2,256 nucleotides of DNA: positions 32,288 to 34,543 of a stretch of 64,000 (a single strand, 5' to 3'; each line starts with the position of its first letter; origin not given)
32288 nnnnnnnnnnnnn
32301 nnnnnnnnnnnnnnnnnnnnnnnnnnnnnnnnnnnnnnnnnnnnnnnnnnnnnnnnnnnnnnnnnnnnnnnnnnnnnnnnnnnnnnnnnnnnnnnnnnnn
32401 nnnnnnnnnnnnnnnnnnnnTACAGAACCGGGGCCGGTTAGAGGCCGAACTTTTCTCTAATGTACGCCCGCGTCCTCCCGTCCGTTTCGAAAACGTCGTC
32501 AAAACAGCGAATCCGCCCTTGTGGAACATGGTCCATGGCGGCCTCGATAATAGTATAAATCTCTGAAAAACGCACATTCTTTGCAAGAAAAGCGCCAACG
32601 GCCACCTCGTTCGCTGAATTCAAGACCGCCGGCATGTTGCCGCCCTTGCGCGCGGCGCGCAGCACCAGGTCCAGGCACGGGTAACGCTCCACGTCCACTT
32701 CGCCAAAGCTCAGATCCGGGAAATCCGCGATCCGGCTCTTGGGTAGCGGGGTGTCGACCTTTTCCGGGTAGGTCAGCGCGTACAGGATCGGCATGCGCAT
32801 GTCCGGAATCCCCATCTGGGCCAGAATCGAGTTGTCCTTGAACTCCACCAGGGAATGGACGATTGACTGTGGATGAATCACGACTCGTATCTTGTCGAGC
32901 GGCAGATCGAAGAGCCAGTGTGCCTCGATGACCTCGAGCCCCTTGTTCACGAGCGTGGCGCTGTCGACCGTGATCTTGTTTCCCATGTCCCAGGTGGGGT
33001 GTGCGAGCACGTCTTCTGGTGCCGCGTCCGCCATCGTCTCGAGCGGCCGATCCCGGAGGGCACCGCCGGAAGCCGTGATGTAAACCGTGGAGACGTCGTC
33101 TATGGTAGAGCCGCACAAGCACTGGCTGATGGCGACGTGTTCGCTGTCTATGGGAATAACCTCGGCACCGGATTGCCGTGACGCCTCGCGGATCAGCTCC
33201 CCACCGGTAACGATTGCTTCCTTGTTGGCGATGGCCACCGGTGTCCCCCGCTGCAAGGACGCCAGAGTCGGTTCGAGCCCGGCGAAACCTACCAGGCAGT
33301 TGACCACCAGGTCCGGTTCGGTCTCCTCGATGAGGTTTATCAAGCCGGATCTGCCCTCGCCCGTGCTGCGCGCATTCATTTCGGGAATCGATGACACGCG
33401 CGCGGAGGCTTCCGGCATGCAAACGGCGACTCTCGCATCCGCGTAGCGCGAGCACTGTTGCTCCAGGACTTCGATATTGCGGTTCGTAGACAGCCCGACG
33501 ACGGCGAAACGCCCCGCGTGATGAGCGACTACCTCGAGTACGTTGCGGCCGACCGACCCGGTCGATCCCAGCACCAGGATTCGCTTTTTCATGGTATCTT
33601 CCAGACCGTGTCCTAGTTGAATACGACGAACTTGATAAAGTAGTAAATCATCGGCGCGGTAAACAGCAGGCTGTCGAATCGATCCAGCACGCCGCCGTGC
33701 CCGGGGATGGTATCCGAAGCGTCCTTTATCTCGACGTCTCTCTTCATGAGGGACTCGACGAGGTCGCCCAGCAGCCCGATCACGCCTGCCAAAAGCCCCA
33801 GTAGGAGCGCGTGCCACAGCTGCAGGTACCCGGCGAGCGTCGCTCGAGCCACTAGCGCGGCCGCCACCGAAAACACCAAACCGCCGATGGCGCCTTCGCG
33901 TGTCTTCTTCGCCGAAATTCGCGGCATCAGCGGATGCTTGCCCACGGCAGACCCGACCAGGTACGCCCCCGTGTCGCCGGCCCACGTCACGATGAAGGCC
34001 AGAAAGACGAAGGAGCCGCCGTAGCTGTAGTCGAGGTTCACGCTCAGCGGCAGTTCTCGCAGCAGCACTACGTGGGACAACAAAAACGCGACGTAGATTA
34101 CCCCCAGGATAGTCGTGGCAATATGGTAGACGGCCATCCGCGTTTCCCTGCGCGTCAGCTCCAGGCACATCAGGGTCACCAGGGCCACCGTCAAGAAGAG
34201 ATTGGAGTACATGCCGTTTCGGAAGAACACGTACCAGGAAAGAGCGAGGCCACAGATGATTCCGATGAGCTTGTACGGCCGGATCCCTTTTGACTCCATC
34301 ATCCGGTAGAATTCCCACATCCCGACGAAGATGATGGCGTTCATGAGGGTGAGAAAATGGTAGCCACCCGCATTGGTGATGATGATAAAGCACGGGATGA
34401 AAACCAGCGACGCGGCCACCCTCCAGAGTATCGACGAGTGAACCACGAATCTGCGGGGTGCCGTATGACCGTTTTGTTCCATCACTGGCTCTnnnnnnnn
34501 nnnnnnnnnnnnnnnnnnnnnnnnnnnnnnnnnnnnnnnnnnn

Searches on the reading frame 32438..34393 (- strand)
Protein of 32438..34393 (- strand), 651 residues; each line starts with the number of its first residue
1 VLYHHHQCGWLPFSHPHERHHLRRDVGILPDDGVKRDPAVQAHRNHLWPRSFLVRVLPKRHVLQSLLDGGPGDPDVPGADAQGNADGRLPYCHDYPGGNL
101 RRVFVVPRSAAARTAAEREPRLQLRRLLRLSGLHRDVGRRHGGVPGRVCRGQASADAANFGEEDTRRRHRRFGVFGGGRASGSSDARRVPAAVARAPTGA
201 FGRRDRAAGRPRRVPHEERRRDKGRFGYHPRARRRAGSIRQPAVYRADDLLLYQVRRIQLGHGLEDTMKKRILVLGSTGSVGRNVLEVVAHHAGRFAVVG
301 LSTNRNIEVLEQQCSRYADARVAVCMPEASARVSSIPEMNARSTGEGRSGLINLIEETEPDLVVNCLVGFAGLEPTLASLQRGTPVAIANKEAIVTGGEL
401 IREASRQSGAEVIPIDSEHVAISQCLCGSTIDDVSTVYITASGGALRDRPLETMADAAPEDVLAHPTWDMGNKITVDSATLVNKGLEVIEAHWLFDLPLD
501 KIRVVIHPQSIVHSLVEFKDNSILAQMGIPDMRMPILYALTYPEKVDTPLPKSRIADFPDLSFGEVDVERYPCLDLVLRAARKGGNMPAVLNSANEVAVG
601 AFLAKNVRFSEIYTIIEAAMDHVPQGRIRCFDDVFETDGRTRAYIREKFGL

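Call 77: search_protein_families(library=pfam, proteins=[window:32438-34393:-], max_evalue=0.00001)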
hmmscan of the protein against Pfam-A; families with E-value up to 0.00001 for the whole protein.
window:32438-34393:- (651 aa): 3 families
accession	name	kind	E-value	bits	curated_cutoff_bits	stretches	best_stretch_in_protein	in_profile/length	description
PF08436.17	DXP_redisom_C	-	6e-35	119.7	26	1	412-495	1-84/84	1-deoxy-D-xylulose 5-phosphate reductoisomerase C-terminal domain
PF13288.12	DXPR_C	-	8.7e-35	119.9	27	1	527-643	1-114/115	DXP reductoisomerase C-terminal domain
PF02670.22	DXP_reductoisom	-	2.3e-31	109.6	21.7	1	272-398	1-129/129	1-deoxy-D-xylulose 5-phosphate reductoisomerase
